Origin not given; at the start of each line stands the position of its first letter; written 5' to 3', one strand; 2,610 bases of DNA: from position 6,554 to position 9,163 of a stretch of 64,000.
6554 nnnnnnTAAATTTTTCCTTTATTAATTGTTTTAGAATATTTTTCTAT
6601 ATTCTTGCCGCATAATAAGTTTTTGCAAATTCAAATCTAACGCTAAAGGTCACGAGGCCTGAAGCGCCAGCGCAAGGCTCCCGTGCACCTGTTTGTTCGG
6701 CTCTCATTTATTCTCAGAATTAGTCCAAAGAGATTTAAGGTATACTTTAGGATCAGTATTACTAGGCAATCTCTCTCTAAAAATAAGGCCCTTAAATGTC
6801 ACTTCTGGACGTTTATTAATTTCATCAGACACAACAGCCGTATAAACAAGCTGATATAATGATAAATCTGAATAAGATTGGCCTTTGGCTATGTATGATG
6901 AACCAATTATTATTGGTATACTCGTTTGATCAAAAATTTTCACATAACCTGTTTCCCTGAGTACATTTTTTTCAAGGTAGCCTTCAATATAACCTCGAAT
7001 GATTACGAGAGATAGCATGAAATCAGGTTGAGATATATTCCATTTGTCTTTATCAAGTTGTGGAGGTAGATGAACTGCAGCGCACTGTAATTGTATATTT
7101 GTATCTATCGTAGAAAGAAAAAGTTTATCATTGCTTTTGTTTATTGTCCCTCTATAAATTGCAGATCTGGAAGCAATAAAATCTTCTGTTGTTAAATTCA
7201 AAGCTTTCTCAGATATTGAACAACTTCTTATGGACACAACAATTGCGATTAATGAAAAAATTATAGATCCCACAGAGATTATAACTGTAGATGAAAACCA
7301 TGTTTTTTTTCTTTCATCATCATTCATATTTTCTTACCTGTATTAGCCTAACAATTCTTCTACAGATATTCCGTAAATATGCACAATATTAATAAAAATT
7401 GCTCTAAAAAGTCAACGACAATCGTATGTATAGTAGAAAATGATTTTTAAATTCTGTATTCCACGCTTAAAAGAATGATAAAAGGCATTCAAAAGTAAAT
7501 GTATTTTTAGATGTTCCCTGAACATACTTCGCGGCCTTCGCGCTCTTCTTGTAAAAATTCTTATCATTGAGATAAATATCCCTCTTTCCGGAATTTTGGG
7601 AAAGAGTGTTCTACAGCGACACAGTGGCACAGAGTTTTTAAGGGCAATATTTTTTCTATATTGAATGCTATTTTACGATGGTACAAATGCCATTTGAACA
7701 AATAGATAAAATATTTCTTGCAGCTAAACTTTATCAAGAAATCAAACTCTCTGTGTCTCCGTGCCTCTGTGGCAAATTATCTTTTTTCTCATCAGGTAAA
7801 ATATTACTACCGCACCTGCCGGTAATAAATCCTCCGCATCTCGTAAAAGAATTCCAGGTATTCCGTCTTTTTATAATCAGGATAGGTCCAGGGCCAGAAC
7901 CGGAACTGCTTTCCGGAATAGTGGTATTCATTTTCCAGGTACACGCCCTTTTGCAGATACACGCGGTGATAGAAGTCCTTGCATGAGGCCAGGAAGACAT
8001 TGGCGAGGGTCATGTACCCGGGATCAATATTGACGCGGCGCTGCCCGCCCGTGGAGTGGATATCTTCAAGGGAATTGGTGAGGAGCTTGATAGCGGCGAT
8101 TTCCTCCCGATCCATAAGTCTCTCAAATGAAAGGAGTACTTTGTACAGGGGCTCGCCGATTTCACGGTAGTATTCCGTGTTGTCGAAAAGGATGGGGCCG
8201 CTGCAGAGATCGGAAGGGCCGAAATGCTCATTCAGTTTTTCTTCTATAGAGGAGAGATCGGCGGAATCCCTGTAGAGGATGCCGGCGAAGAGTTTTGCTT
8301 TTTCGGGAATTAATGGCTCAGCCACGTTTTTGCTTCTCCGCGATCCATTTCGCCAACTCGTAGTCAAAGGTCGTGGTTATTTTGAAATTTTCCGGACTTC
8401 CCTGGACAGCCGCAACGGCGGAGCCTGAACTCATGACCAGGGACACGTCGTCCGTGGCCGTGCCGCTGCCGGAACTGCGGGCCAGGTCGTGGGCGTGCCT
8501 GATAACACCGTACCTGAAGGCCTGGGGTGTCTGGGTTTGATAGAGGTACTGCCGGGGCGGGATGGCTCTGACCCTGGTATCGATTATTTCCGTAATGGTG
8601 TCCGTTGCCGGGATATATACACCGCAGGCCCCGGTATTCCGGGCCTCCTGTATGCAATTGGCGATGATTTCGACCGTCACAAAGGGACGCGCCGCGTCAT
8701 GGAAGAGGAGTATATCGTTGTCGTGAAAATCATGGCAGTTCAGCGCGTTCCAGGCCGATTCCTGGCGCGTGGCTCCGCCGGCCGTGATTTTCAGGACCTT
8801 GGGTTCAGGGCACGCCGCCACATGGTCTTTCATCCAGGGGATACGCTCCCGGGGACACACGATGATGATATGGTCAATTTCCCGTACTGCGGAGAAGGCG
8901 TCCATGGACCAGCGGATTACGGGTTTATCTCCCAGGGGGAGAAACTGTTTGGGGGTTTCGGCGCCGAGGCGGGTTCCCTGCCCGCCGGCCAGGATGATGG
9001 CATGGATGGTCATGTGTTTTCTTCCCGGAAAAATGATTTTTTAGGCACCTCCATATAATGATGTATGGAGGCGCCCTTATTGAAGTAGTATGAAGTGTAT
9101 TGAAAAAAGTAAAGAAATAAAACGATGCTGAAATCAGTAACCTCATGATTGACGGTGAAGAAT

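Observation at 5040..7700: Low-GC island carrying an unrecognised two-gene cassette (single-pass membrane protein + 455-aa soluble protein): candidate novel defence / abortive-infection system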

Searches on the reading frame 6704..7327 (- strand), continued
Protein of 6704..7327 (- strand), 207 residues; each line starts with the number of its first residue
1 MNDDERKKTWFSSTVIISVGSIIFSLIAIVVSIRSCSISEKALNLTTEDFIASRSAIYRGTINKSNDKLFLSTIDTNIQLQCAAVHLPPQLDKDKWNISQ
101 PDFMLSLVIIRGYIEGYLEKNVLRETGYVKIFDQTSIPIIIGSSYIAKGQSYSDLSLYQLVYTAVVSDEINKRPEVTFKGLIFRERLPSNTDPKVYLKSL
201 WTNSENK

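Call 92: find_encoding_contigs(protein=P0036, flank=8000, max_places=2)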
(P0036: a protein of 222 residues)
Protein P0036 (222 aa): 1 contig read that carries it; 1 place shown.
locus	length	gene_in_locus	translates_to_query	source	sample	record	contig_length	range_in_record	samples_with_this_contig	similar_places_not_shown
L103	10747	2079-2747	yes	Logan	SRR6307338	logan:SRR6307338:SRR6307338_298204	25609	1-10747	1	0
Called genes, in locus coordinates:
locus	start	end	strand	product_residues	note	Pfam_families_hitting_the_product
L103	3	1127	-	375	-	?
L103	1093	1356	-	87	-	PF26485:DUF8156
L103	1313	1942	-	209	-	-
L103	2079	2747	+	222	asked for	-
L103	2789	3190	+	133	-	-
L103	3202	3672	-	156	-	-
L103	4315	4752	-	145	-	-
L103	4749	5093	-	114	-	-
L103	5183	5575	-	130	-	-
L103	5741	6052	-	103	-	-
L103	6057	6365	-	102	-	-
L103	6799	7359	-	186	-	PF00514:Arm (faint), PF13646:HEAT_2 (weak)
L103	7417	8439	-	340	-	PF00595:PDZ (weak), PF17820:PDZ_6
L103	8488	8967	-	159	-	-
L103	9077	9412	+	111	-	PF13560:HTH_31, PF12844:HTH_19 (weak), PF13443:HTH_26 (faint), PF01381:HTH_3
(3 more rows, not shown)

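Call 102: search_protein_families(library=pfam, proteins=[P0038, P0127, P0054, P0064, P0125, P0051, P0106, P0146, P0033, P0040], max_evalue=0.01)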
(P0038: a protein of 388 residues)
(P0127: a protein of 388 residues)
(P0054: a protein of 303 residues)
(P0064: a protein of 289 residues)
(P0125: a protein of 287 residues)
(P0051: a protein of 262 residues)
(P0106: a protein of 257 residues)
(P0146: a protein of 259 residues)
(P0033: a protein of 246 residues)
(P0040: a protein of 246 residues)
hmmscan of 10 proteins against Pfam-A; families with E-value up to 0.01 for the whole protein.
P0038 (388 aa): 0 families

P0127 (388 aa): 21 families
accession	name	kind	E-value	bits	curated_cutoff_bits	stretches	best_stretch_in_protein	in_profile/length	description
PF00515.34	TPR_1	-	2.3e-30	103.6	27.8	3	245-275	3-33/34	Tetratricopeptide repeat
PF07719.23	TPR_2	-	5.1e-26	89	27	3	245-275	3-33/34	Tetratricopeptide repeat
PF13181.12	TPR_8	-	2.9e-23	80.4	25.7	4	244-275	2-33/34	Tetratricopeptide repeat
PF13431.12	TPR_17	-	1.6e-15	56.4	24.4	3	266-297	2-33/34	Tetratricopeptide repeat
PF13414.12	TPR_11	-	3.3e-15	55.9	26.8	2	287-321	4-38/42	TPR repeat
PF13432.12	TPR_16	-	5.6e-13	49.5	32.7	2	221-275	9-63/65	Tetratricopeptide repeat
PF13424.12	TPR_12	-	1.2e-12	48.3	30.1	2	244-305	4-73/77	Tetratricopeptide repeat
PF13428.12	TPR_14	-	3.2e-09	37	23.5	1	245-284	3-42/44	Tetratricopeptide repeat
PF14559.12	TPR_19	-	4.7e-07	30.5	25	1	255-314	3-62/68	Tetratricopeptide repeat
PF13371.12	TPR_9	-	5e-07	30.1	35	1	223-275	9-61/73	Tetratricopeptide repeat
PF01239.28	PPTA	-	7.6e-07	28.9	29.5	0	294-318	2-26/32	Protein prenyltransferase alpha subunit repeat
PF12569.14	NatA_aux_su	-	8.8e-07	28.7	33.3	1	251-331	200-280/515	N-terminal acetyltransferase A, auxiliary subunit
PF13176.12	TPR_7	-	1e-06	28.8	27.9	0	245-274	1-32/36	Tetratricopeptide repeat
PF13174.12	TPR_6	-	2.5e-06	28.2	26.3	0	248-275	5-32/33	Tetratricopeptide repeat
PF12895.13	ANAPC3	-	9.9e-06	26.2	27.2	1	223-300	3-79/82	Anaphase-promoting complex, cyclosome, subunit 3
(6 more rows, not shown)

P0054 (303 aa): 0 families

P0064 (289 aa): 0 families

P0125 (287 aa): 0 families

P0051 (262 aa): 0 families

P0106 (257 aa): 0 families

P0146 (259 aa): 0 families

P0033 (246 aa): 0 families

P0040 (246 aa): 0 families

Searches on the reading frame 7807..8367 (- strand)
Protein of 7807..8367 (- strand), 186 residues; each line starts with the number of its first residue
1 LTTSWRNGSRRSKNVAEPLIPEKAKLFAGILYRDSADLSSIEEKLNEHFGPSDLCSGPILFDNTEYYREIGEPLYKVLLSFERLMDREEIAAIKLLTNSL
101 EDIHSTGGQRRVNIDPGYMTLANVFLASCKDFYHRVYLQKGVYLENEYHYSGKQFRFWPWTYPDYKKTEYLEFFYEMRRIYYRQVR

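Call 3: search_protein_families(library=pfam, proteins=[window:7807-8367:-], max_evalue=1)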
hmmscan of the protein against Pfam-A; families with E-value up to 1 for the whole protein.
window:7807-8367:- (186 aa): 1 family
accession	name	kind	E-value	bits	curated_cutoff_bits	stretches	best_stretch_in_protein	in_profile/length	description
PF14385.11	DUF4416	-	7.8e-53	179.2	27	1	23-181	2-162/162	Domain of unknown function (DUF4416)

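Call 4: search_protein_families(library=padloc, proteins=[window:7807-8367:-], max_evalue=1)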
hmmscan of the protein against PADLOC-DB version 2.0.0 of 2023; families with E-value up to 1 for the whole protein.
window:7807-8367:- (186 aa): 0 families

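Call 5: search_protein_families(library=ncbifam, proteins=[window:7807-8367:-], max_evalue=1)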
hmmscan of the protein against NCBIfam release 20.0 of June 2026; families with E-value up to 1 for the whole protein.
window:7807-8367:- (186 aa): 0 families

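Call 65: find_related_loci(query=window:7807-8367:-, collection=genome_contigs, flank=8000)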
Query window:7807-8367:- (186 aa) in genome_contigs; peptide patterns used: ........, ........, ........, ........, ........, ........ (x = any residue, [..] = any of these).
234 stretches matched a pattern; 164 encode a relative of the query (tblastn E <= 1e-3); the best 80 are kept; 80 distinct loci.
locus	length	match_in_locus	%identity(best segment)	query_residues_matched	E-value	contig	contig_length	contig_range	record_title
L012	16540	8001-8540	55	7-186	7e-65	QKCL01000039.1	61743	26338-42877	MAG: Spirochaetes bacterium isolate SZUA-423 scaffold_741, whole genome shotgun sequence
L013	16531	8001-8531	55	10-186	2e-61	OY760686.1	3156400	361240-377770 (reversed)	MAG: Spirochaetota bacterium isolate b615e79e-4617-45ea-95f9-f7a736470f88 genome assembly, chromosome: 1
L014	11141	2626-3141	51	15-186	4e-54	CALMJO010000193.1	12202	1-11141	MAG TPA_asm: uncultured Spirochaetes bacterium isolate SRR5215464_bin.19_CONCOCT_v1.1_MAG genome assembly, contig: ERZ78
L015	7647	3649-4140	46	23-184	3e-44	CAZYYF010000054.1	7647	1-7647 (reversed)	MAG TPA_asm: uncultured bacterium isolate binchicken_co265_286 genome assembly, contig: NODE_13377_length_7647_cov_5.607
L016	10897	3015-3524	43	13-181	8e-41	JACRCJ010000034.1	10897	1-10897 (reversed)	MAG: Deltaproteobacteria bacterium isolate NC_groundwater_1643_Pr3_B-0.1um_56_205 SR-2_scaffold_141_173991, whole genome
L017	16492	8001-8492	43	24-184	4e-41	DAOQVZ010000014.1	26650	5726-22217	MAG TPA_asm: bacterium isolate AMR_MDS_1075 NODE_2127_length_26650_cov_5.336041, whole genome shotgun sequence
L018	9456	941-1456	44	21-186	3e-41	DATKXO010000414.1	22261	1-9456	MAG TPA_asm: Phycisphaerae bacterium isolate SMAG_U14193 k141_4093291, whole genome shotgun sequence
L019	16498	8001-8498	46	21-185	6e-41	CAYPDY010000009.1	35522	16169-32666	MAG TPA_asm: uncultured Dehalococcoidia bacterium isolate SRP192927_co7_33 genome assembly, contig: NODE_1801_length_355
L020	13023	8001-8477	43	24-179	2e-40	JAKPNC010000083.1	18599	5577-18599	MAG: bacterium isolate JPAS_metabat.71 k141_161679, whole genome shotgun sequence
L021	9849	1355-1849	45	23-186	1e-39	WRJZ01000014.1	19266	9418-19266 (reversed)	MAG: Candidatus Endomicrobium neocapritermitis isolate Nt197P4_bin29 JGI24705J35276_12238319, whole genome shotgun seque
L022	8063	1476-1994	40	15-186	2e-39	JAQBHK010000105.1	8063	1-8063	MAG: Desulfobacterales bacterium isolate MAG_454_bin-01 454_bin-01_ctg-105, whole genome shotgun sequence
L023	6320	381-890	41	18-186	3e-39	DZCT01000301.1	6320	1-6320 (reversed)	MAG TPA_asm: Desulfatirhabdium butyrativorans isolate SulCav_PC08_64_48_9 SulCav_PC08-64_10430_length_6320_cov_6.064485,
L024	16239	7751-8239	41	20-181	2e-38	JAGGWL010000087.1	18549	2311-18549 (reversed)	MAG: Deltaproteobacteria bacterium isolate AUK125 PB_MBMC_079_c_000000000430, whole genome shotgun sequence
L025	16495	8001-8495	41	18-181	6e-38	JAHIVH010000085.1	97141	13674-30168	MAG: Proteobacteria bacterium isolate MM_PC_MetaG.mb.70 MM_PC_MetaG.mb.70_k141_1270729, whole genome shotgun sequence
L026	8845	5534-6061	40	12-186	4e-38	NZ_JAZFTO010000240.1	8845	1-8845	MAG: Candidatus Desulfatibia sp. isolate BS2bin.35 BS2bin.35_240, whole genome shotgun sequence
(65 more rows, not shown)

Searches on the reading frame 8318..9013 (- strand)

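Call 3: search_protein_families(library=pfam, proteins=[window:8318-9013:-], max_evalue=1)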
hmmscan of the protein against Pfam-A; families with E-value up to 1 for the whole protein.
window:8318-9013:- (231 aa): 4 families
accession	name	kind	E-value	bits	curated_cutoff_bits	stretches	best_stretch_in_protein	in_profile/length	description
PF01128.25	IspD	-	8.9e-50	169.9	27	1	3-225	1-219/221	2-C-methyl-D-erythritol 4-phosphate cytidylyltransferase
PF12804.13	NTP_transf_3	-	1.5e-13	51.7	27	1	5-138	1-125/160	MobA-like NTP transferase domain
PF00483.29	NTP_transferase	-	9.1e-07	29.1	21.2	1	5-68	2-68/245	Nucleotidyl transferase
PF02348.25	CTP_transf_3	-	4.2e-05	23.9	22.6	1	6-137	3-127/217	Cytidylyltransferase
